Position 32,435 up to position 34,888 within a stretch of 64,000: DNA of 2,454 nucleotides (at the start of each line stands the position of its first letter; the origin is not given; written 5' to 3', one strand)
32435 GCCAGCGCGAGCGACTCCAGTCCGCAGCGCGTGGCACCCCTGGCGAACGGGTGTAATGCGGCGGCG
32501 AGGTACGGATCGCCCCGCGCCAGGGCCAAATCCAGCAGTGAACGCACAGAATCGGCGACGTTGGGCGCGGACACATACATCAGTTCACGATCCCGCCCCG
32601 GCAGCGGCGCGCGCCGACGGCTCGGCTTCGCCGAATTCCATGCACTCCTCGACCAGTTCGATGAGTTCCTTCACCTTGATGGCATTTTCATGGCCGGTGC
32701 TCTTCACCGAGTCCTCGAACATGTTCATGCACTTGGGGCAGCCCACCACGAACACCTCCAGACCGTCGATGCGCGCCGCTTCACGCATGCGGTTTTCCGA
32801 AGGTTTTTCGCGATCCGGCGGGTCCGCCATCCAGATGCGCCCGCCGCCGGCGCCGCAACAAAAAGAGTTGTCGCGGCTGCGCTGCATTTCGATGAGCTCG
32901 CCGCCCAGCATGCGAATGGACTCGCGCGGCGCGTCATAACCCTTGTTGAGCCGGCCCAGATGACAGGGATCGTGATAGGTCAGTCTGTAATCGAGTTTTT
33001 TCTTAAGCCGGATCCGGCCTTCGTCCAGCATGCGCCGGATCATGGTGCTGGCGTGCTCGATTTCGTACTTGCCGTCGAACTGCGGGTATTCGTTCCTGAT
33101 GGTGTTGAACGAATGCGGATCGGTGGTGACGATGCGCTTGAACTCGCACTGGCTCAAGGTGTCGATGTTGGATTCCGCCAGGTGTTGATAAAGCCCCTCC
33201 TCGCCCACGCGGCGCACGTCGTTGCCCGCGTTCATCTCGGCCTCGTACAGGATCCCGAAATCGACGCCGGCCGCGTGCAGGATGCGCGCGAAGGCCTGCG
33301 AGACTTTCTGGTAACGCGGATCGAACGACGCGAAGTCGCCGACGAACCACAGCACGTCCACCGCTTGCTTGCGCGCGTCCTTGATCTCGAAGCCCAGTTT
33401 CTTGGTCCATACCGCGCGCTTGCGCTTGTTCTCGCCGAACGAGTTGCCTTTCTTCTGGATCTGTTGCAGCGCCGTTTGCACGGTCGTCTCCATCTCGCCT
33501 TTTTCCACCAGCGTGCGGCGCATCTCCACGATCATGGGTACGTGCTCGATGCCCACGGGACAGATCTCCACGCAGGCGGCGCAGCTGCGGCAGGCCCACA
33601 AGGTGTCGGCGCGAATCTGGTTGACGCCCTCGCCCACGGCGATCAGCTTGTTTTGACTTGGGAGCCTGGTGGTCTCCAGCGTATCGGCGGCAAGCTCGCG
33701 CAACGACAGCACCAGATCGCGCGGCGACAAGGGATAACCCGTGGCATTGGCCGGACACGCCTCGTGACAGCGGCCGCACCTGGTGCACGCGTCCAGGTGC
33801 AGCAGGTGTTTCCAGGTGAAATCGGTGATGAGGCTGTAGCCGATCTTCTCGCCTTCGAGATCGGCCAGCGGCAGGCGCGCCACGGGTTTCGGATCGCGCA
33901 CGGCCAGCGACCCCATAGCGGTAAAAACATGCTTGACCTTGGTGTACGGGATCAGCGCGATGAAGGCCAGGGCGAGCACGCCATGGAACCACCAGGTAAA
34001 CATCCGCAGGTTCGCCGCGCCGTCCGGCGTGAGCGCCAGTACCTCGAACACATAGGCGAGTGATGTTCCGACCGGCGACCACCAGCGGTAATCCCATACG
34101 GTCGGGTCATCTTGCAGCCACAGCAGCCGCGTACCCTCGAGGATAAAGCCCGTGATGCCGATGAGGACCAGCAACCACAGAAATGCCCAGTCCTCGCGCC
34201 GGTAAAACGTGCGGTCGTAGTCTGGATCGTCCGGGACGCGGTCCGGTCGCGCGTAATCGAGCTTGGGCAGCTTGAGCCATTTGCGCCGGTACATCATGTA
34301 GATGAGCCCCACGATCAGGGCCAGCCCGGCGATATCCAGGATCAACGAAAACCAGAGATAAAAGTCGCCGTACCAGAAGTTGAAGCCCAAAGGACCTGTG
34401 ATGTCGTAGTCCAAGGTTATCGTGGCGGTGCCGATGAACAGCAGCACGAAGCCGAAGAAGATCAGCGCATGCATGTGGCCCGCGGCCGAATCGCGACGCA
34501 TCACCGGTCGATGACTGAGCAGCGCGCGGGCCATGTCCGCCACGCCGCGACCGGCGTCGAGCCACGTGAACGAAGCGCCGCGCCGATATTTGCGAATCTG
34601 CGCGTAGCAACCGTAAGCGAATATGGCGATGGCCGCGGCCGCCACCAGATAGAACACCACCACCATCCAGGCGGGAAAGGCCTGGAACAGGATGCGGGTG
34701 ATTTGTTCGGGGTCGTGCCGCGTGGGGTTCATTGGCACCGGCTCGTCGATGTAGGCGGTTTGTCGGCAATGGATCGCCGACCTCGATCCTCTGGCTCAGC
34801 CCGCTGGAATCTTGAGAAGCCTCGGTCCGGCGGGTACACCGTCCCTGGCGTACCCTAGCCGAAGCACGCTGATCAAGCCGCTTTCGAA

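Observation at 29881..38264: Dimethylglycine-demethylase-like operon (gcvT-like, dgcA-like, dgcB-like, etfBA) in which etfB has lost its 5' end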

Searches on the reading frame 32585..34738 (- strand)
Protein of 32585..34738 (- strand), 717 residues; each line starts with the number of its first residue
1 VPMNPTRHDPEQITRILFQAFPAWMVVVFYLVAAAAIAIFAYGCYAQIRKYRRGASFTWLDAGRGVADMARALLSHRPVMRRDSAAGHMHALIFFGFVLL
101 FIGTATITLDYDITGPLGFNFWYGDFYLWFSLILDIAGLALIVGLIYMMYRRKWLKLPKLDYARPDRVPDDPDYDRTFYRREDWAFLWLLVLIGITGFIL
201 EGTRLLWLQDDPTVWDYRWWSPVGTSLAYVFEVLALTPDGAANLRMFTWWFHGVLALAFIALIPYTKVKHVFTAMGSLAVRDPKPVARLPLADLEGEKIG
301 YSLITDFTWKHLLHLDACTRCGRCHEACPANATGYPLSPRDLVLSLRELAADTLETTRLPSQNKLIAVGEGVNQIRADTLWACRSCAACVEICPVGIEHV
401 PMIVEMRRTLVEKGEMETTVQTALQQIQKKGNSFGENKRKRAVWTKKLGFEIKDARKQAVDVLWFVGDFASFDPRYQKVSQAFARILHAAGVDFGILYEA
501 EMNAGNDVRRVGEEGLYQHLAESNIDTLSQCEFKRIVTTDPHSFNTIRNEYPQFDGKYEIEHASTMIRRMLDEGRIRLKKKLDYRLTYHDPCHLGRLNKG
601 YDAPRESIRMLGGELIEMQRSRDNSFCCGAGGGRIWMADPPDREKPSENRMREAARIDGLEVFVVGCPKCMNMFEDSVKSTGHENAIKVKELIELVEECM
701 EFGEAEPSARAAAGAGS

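Call 6: search_protein_families(library=pfam, proteins=[window:32585-34738:-])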
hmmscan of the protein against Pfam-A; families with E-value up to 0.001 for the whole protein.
window:32585-34738:- (717 aa): 10 families
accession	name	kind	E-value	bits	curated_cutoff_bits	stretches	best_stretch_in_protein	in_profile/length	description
PF02754.22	CCG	-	2.2e-21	76.2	20.6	2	587-674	2-84/85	Cysteine-rich domain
PF13187.11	Fer4_9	-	3.4e-10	40.2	27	1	317-396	1-50/52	4Fe-4S dicluster domain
PF13237.11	Fer4_10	-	3.5e-10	40.1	25.5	1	314-394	5-53/53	4Fe-4S dicluster domain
PF13183.11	Fer4_8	-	7.5e-10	39.7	27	1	315-397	2-68/68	4Fe-4S dicluster domain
PF13484.11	Fer4_16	-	1.5e-07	32.5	30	0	318-336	2-20/66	4Fe-4S double cluster binding domain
PF00037.32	Fer4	-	7.2e-07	29.2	21.1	1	315-332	5-22/24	4Fe-4S binding domain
PF12838.12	Fer4_7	-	6e-06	27.1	27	1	318-397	2-52/52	4Fe-4S dicluster domain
PF12797.12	Fer4_2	-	1.2e-05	25.3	24.5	1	309-330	1-22/22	4Fe-4S binding domain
PF02665.19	Nitrate_red_gam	-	7.2e-05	22.9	22.9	1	180-278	120-206/217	Nitrate reductase gamma subunit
PF14697.11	Fer4_21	-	0.00018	22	35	0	316-331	6-21/59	4Fe-4S dicluster domain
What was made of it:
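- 32585..34738 (-): EtfD/DgcB-family membrane Fe-S protein (717 aa), putative ETF:quinone oxidoreductase. It is intact in the window. In the sister assembly GCA_975322995.1 its stop codon is TGT instead of TGA (window 32585). Pfam finds two CCG stretches, Fer4 and Nitrate_red_gam at the cut-off (call 6).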

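Call 7: find_encoding_contigs(protein=window:32585-34738:-, flank=6000, max_places=8)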
Protein window:32585-34738:- (717 aa): no gene with exactly this product is on record in the collection.

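Call 8: find_related_loci(query=window:32585-34738:-, collection=genome_contigs, flank=8000)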
Query window:32585-34738:- (717 aa) in genome_contigs; peptide patterns used: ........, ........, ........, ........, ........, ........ (x = any residue, [..] = any of these).
62 stretches matched a pattern; 34 encode a relative of the query (tblastn E <= 1e-3); 34 distinct loci.
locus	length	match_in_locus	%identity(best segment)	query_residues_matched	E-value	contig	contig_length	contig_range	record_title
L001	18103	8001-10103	77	3-702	0e+0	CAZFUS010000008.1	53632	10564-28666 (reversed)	MAG TPA_asm: uncultured Enterobacteriaceae bacterium isolate SRP284430_co1_221 genome assembly, contig: NODE_201_length_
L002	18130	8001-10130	75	3-708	0e+0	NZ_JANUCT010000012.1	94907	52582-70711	Methylohalomonas lacus strain HMT 1 Ga0466805_12, whole genome shotgun sequence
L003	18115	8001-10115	75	7-708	0e+0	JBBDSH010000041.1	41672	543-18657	MAG: Gammaproteobacteria bacterium isolate LejiaC_57_24 Lejia_C_2179_length_41672_cov_14, whole genome shotgun sequence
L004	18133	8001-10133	74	7-715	0e+0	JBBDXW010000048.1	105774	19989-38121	MAG: Woeseia sp. isolate LejiaD_61_26 Lejia_D_391_length_105774_cov_16, whole genome shotgun sequence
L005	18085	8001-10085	75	8-701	0e+0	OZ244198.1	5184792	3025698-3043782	MAG: Arenicellales bacterium isolate acf98f22-c3a9-4478-9d88-117e57475e35 genome assembly, chromosome: 1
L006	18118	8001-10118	73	1-705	0e+0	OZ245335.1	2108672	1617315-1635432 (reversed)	MAG: Candidatus Oxydemutatoraceae bacterium isolate 54d75c65-e004-4b4c-ad08-27c8a9043495 genome assembly, chromosome: 1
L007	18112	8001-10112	73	1-703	0e+0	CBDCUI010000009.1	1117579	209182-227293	MAG: Gammaproteobacteria bacterium isolate 743376f1-14b3-4e29-811e-3c2fa12b1d83 genome assembly, contig: contig_9, whole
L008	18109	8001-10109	72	3-702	0e+0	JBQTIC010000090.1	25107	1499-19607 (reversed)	MAG: Chromatiales bacterium isolate SAR263 c_000000291947, whole genome shotgun sequence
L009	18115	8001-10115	71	3-704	0e+0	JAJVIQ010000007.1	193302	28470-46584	MAG: Gammaproteobacteria bacterium isolate Bin_9R c_000000000341, whole genome shotgun sequence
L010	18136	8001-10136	72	8-717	0e+0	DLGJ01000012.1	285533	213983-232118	MAG TPA_asm: Hyphomicrobiaceae bacterium UBA7697 UBA7697_contig_96, whole genome shotgun sequence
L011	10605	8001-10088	69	8-702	0e+0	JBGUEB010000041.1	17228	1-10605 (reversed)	MAG: Gammaproteobacteria bacterium isolate 11D-11 NODE_41_length_17228_cov_3.553262, whole genome shotgun sequence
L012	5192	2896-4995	68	8-706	0e+0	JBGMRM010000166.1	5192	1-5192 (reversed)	MAG: Gammaproteobacteria bacterium isolate N04_metabat2_bin.20 NODE_11849_length_5192_cov_4.213938, whole genome shotgun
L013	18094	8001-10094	69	11-707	0e+0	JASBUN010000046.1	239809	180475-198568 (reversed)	MAG: Gammaproteobacteria bacterium isolate BWSM_72 k141_1113199, whole genome shotgun sequence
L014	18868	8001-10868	68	8-717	0e+0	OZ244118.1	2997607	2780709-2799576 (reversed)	MAG: uncultured candidatus Porisulfidus sp. isolate f8cba6c3-7e1b-4da5-9e71-6b9c0636047c genome assembly, chromosome: 1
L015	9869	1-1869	76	79-700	0e+0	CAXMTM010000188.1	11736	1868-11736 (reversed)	MAG: Arenicellales bacterium isolate 10C-St20-MC-01_bin.32.orig genome assembly, contig: k141_2530342, whole genome shot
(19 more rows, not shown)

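Call 12: search_protein_families(library=ncbifam, proteins=[window:32585-34738:-, L001:10111-11613:+, L001:11623-12420:+, L001:4807-5553:+], max_evalue=0.00001)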
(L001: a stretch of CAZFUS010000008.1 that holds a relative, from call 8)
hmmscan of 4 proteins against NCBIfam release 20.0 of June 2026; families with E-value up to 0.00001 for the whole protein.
window:32585-34738:- (717 aa): 16 families
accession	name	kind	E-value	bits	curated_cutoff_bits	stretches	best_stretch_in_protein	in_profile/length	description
NF004898.0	PRK06259.1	equivalog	6.5e-39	133.9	385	1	377-698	182-486/488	fumarate reductase (CoM/CoB) subunit TfrB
NF045724.1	ferredox_TmcB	equivalog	1e-29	103.4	735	1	313-701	38-429/430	electron transfer complex ferredoxin TmcB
NF045670.1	quin_L_LdhH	equivalog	1.8e-24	86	800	1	455-696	462-705/706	L-lactate dehydrogenase (quinone) large subunit LdhH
NF045663.1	diclust_near_Sec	equivalog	1.2e-15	56.7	530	1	378-683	350-627/759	pyridine nucleotide-disulfide oxidoreductase/dicluster-binding protein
NF008369.0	PRK11168.1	equivalog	1.3e-15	57.2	278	1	454-675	161-381/401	anaerobic glycerol-3-phosphate dehydrogenase subunit C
NF045711.1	sulf_resp_HmcF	equivalog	7.5e-12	44.8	750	1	559-676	308-427/457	sulfate respiration complex iron-sulfur protein HmcF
NF045796.1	DsrK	equivalog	1e-11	44.2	400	1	313-633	47-373/453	sulfate reduction electron transfer complex DsrMKJOP subunit DsrK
TIGR03290.1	CoB_CoM_SS_C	equivalog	1.1e-10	41.6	160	1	374-453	39-117/144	CoB--CoM heterodisulfide reductase subunit C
NF038018.1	qmoC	equivalog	5.7e-09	35.9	300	1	18-206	144-319/360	quinone-interacting membrane-bound oxidoreductase complex subunit QmoC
NF009226.0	PRK12576.1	equivalog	6.1e-09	35.6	344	1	310-435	148-265/317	succinate dehydrogenase/fumarate reductase iron-sulfur subunit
NF004616.0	PRK05950.1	subfamily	9.9e-08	31.4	228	1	310-413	141-236/238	succinate dehydrogenase iron-sulfur subunit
TIGR00273.1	TIGR00273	equivalog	1.5e-07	30.7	444.8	0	317-433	294-395/432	LutB/LldF family L-lactate oxidation iron-sulfur protein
NF008434.0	PRK11274.1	equivalog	4.5e-07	29.1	333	0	565-653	284-368/409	glycolate oxidase subunit GlcF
TIGR03379.1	glycerol3P_GlpC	equivalog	6.8e-07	28.4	279.9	0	457-633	159-336/397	anaerobic glycerol-3-phosphate dehydrogenase subunit GlpC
NF041890.1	hdrC_Methbact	equivalog_domain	1.3e-06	28.2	270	0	374-422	65-113/192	ferredoxin:CoB-CoM heterodisulfide reductase subunit HdrC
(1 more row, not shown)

L001:10111-11613:+ (501 aa): 0 families

L001:11623-12420:+ (266 aa): 5 families
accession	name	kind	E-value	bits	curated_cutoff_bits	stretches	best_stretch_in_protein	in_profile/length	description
NF040731.1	flavo_sub_EftB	exception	2.5e-42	145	445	1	28-261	26-256/260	electron transfer flavoprotein subunit beta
NF042971.1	AcrlCoAredClosAcrB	equivalog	6.8e-28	97.4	475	1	1-260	1-261/266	acryloyl-CoA reductase electron transfer subunit gamma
TIGR04503.1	mft_etfB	hypoth_equivalog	2.1e-23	83.1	200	1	32-224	27-228/290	mycofactocin-associated electron transfer flavoprotein beta subunit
NF002888.0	PRK03359.1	subfamily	3.6e-19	69.1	219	1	1-260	1-253/256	putative electron transfer flavoprotein FixA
NF008998.0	PRK12342.1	equivalog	8.1e-16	58.1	338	1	26-221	24-214/254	electron transfer flavoprotein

L001:4807-5553:+ (249 aa): 4 families
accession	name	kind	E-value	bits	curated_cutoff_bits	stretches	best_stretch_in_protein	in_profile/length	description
NF040810.1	BenC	equivalog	5.9e-11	42.1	430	1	15-166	104-251/333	benzoate 1,2-dioxygenase electron transfer component BenC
NF009805.0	PRK13289.1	equivalog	4.3e-10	39.1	432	1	25-160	164-299/399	NO-inducible flavohemoprotein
NF045803.1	MethMoxFADbindMmoC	equivalog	3.8e-08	32.5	500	1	19-166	110-259/343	aromatic/alkene monooxygenase hydroxylase FAD-binding subunit MmoC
NF008822.0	PRK11872.1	equivalog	7.3e-07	28.5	402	1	12-149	103-236/341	anthranilate 1,2-dioxygenase electron transfer component AntC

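Call 13: search_protein_families(library=pfam, proteins=[L001:10111-11613:+, L001:11623-12420:+, L001:4807-5553:+])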
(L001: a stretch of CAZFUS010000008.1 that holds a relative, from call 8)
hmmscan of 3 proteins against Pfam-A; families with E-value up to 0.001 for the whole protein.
L001:10111-11613:+ (501 aa): 4 families
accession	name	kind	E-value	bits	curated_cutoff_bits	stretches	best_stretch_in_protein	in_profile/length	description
PF01816.23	LRV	-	4.8e-20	70.9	21.6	2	340-364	1-25/26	Leucine rich repeat variant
PF25591.1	LRV_2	-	1.7e-16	60.4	27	3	107-164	2-57/61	Leucine Rich Repeat Variant domain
PF02985.28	HEAT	-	1.9e-07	31.1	23.5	0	252-272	4-24/31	HEAT repeat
PF13646.12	HEAT_2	-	0.00022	21.9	27.7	0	247-272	30-55/88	HEAT repeats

L001:11623-12420:+ (266 aa): 1 family
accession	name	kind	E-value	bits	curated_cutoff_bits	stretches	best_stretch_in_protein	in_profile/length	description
PF01012.27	ETF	-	5.3e-36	124.5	26.7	1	31-212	9-179/181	Electron transfer flavoprotein domain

L001:4807-5553:+ (249 aa): 0 families

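Call 19: search_solved_structures(query=L001:11623-12420:+, max_evalue=1e-10, show_alignments=1)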
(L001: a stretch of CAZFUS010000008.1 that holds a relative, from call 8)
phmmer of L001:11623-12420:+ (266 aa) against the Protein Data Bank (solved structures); distinct sequences matched with E-value up to 1e-10: 9.
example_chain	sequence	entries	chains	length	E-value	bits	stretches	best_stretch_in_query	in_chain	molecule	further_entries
1o94_C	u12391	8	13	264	2.2e-102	345.2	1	1-265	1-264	ELECTRON TRANSFER FLAVOPROTEIN BETA-SUBUNIT | ELECTRON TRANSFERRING FLAVOPROTEIN BETA-SUBUNIT | Electron transfer flavoprotein subunit beta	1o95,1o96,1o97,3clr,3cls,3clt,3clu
1efp_B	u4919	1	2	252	1e-35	126.8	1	1-216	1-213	PROTEIN (ELECTRON TRANSFER FLAVOPROTEIN)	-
6fah_B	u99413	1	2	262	6e-33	117.7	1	1-260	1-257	Caffeyl-CoA reductase-Etf complex subunit CarD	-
1efv_B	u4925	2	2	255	1.1e-32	116.9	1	2-216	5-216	ELECTRON TRANSFER FLAVOPROTEIN | Electron transfer flavoprotein beta-subunit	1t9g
2a1t_S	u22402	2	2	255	7.2e-32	114.2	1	2-216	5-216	Electron transfer flavoprotein beta-subunit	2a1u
4kpu_B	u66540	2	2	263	1.1e-19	74.2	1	28-241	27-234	Electron transfer flavoprotein alpha/beta-subunit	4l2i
5ol2_B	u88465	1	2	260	5.3e-19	72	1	2-233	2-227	Electron transfer flavoprotein small subunit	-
7koe_A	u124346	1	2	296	3e-18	69.5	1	53-263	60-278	Electron transfer flavoprotein, beta subunit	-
7qh2_B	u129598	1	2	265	5.8e-16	62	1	2-247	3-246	Lactate dehydrogenase (NAD(+),ferredoxin) subunit LctB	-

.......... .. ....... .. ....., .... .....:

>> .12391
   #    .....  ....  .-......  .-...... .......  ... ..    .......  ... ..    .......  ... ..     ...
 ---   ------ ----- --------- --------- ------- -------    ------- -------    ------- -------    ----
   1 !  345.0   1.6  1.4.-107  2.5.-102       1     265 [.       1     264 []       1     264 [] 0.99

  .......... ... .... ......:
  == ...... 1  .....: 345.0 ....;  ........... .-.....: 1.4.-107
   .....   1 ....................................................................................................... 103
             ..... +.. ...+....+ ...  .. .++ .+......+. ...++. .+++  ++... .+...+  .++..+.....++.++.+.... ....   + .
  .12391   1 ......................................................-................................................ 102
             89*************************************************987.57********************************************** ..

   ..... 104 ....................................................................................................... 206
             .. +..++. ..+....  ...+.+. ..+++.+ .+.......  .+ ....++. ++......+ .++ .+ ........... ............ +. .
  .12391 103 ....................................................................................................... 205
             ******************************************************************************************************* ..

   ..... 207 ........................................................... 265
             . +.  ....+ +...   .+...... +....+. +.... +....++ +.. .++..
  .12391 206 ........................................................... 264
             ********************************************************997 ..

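Call 46: search_solved_structures(query=window:32585-34738:-, max_evalue=0.001, show_alignments=1)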
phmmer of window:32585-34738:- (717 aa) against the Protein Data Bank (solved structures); distinct sequences matched with E-value up to 0.001: 3.
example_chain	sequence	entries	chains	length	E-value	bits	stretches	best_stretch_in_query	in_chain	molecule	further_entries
9ojn_A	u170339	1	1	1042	1.8e-73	251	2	366-696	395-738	Iron-sulfur-binding reductase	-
5odc_C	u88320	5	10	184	4e-05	25.1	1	375-451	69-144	Heterodisulfide reductase, subunit C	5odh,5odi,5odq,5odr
9sfi_E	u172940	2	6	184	0.00022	22.7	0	375-438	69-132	H(2)/formate:CoB-CoM heterodisulfide,ferredoxin reductase subunit C2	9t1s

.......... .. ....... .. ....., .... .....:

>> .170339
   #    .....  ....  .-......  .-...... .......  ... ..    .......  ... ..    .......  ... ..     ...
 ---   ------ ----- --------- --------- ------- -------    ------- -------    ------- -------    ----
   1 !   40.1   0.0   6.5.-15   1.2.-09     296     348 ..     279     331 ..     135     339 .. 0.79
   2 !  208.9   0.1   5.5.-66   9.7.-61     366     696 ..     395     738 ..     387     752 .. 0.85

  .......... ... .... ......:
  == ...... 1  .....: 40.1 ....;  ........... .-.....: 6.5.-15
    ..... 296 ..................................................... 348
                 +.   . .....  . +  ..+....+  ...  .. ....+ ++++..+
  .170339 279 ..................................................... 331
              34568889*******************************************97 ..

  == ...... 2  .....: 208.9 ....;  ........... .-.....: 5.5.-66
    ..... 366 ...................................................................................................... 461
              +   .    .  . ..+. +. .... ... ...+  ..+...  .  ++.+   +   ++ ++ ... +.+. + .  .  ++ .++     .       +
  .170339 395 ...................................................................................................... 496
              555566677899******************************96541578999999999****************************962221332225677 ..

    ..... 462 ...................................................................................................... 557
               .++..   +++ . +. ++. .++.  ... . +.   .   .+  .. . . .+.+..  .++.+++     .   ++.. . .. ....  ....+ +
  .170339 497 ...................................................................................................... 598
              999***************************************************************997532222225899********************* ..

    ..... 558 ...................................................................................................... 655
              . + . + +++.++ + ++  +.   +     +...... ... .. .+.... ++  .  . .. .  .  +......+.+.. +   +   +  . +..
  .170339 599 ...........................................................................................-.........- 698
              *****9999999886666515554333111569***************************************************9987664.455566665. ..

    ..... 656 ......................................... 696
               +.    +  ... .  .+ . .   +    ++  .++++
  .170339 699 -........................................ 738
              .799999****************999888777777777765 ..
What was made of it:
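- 32585..34738 (-): The first CCG-like region lacks the cysteines and the second keeps them (call 46).
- On EtfD/DgcB/FadF family (HdrDE-like ETF:quinone oxidoreductases): It scores 251 bits to 9OJN over residues 296-348 and 366-696 (call 46).
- Closest known: Mycobacterial EtfD. Same: The two are homologous across the ferredoxin-like and CCG domains (251 bits, call 46).
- EtfD homology of 251 bits to PDB 9OJN (call 46).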

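Call 59: find_homologous_proteins(query=L001:10162-11613:+, max_evalue=1e-10)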
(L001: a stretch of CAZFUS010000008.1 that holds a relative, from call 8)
Query L001:10162-11613:+ (484 aa): 98 proteins with E <= 1e-10 among 8000 candidates.
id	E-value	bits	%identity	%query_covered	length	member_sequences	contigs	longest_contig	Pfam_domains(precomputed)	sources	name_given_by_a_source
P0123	0.0e+0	1014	97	100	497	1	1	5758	PF01816.24,PF02985.29,PF25591.2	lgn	-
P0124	1.7e-260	883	88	97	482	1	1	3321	PF01816.24,PF25591.2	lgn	-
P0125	1.8e-113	398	47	90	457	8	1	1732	PF01816.24,PF02985.29,PF25591.2,PF13646.13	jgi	-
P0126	1.0e-112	395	48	90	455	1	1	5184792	PF01816.24,PF02985.29,PF25591.2,PF13646.13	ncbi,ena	-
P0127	3.3e-110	387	47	91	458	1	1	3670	PF01816.24,PF02985.29,PF25591.2,PF13646.13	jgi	-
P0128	4.7e-110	387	44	92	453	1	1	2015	PF01816.24,PF02985.29,PF25591.2,PF13646.13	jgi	-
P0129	8.8e-110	386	47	92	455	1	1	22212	PF01816.24,PF02985.29,PF25591.2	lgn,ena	-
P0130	2.2e-109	384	46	90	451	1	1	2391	PF01816.24,PF02985.29,PF25591.2,PF13646.13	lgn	-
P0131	2.6e-109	384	48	91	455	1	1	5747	PF01816.24,PF25591.2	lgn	-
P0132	3.2e-109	384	47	91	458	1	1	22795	PF01816.24,PF02985.29,PF25591.2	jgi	jgi:hypothetical protein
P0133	1.2e-108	382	47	91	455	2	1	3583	PF01816.24,PF02985.29,PF25591.2,PF13646.13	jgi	jgi:hypothetical protein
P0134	2.9e-108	381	44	95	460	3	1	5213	PF01816.24,PF02985.29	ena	-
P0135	1.1e-105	372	45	95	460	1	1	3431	PF01816.24,PF25591.2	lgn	-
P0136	1.2e-105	372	43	94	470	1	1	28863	PF01816.24,PF02985.29,PF25591.2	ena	-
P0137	2.1e-105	371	46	91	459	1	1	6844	PF01816.24,PF25591.2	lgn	-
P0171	5.7e-67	245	37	92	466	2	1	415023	PF01816.24,PF02985.29,PF25591.2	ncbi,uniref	ncbi:hypothetical protein [Methylophaga thalassica]|uniref:hypothetical protein n=1 Tax=Methylophaga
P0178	4.4e-64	235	37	89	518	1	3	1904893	PF01816.24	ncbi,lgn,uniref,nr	ncbi:hypothetical protein PPMP20_00940 [Paraburkholderia phymatum]|uniref:Leucine rich repeat varian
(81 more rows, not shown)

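Call 60: find_encoding_contigs(protein=P0178, flank=9000, max_places=1)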
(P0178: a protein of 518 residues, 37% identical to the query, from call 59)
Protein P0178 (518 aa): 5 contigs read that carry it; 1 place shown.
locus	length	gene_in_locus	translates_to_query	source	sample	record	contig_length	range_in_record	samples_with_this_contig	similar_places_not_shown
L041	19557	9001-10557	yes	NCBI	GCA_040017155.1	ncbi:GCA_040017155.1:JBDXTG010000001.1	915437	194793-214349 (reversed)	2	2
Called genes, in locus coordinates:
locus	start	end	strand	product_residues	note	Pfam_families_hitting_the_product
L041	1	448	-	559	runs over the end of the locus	PF00324:AA_permease, PF13520:AA_permease_2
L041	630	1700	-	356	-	PF11927:HODM_asu-like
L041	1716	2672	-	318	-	PF22290:DmmA-like_N, PF00175:NAD_binding_1 (faint), PF00111:Fer2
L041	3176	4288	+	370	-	PF01571:GCV_T, PF08669:GCV_T_C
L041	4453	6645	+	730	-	PF00724:Oxidored_FMN, PF00070:Pyr_redox (faint), PF07992:Pyr_redox_2, PF13450:NAD_binding_8, PF22620:OYE-like_second_a-b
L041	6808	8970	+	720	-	PF00037:Fer4 (faint), PF12797:Fer4_2 (faint), PF13183:Fer4_8, PF13237:Fer4_10, PF13187:Fer4_9, PF13484:Fer4_16 (faint), PF02754:CCG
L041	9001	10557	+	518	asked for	PF01816:LRV (faint)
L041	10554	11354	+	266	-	PF01012:ETF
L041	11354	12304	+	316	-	PF01012:ETF, PF00766:ETF_alpha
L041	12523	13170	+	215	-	PF00072:Response_reg, PF00196:GerE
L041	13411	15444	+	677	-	PF26965:MimR_N, PF00989:PAS (faint), PF01590:GAF, PF00158:Sigma54_activat, PF14532:Sigma54_activ_2, PF07728:AAA_5 (weak), PF25601:AAA_lid_14, PF02954:HTH_8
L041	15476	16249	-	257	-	PF00702:Hydrolase, PF12710:HAD, PF13344:Hydrolase_6 (faint), PF13419:HAD_2, PF13242:Hydrolase_like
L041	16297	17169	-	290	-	PF00485:PRK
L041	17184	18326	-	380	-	PF00316:FBPase, PF18913:FBPase_C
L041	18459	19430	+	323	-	PF00126:HTH_1, PF03466:LysR_substrate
